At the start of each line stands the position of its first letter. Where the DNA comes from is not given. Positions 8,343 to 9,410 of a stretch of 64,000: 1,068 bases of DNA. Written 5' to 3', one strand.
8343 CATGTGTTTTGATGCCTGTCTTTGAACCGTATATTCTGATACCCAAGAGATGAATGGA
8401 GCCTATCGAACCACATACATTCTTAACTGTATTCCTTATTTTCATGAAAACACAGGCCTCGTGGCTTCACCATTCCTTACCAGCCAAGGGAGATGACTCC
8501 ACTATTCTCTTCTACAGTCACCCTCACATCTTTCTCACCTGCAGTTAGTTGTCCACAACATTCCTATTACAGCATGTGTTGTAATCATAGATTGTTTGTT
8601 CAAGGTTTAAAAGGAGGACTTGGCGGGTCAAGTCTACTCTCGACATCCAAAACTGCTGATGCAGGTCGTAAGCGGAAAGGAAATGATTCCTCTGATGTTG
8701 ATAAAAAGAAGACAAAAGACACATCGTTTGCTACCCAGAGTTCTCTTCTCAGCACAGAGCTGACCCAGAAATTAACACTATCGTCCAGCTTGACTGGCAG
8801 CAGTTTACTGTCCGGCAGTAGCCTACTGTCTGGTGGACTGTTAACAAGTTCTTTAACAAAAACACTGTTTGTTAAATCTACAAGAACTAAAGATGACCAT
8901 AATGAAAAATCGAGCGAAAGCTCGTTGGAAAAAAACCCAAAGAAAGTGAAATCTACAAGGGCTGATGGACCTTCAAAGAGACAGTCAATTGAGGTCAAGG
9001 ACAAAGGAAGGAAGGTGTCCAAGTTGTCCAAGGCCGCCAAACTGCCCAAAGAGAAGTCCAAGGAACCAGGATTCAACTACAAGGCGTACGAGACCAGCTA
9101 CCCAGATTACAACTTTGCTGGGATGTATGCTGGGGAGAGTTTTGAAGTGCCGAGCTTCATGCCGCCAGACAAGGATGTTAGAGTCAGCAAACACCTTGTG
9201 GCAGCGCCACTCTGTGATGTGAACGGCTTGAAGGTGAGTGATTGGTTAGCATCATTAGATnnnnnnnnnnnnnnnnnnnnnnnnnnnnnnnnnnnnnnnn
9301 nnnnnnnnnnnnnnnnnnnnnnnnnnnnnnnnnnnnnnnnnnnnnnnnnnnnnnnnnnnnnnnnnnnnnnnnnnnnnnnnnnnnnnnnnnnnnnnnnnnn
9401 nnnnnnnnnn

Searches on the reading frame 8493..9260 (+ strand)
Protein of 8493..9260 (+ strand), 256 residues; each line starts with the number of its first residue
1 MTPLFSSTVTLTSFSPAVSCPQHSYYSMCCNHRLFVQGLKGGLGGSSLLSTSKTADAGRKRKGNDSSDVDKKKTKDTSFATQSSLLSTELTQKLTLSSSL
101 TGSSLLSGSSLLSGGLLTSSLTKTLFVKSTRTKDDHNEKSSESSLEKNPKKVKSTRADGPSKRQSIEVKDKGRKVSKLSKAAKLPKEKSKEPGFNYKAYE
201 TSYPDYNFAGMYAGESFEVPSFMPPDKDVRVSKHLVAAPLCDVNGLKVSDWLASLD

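Call 32: list_cluster_members(proteins=[window:8493-9260:+, window:37228-37641:+, window:49958-50422:+, window:23110-23712:-, window:23929-24303:-])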
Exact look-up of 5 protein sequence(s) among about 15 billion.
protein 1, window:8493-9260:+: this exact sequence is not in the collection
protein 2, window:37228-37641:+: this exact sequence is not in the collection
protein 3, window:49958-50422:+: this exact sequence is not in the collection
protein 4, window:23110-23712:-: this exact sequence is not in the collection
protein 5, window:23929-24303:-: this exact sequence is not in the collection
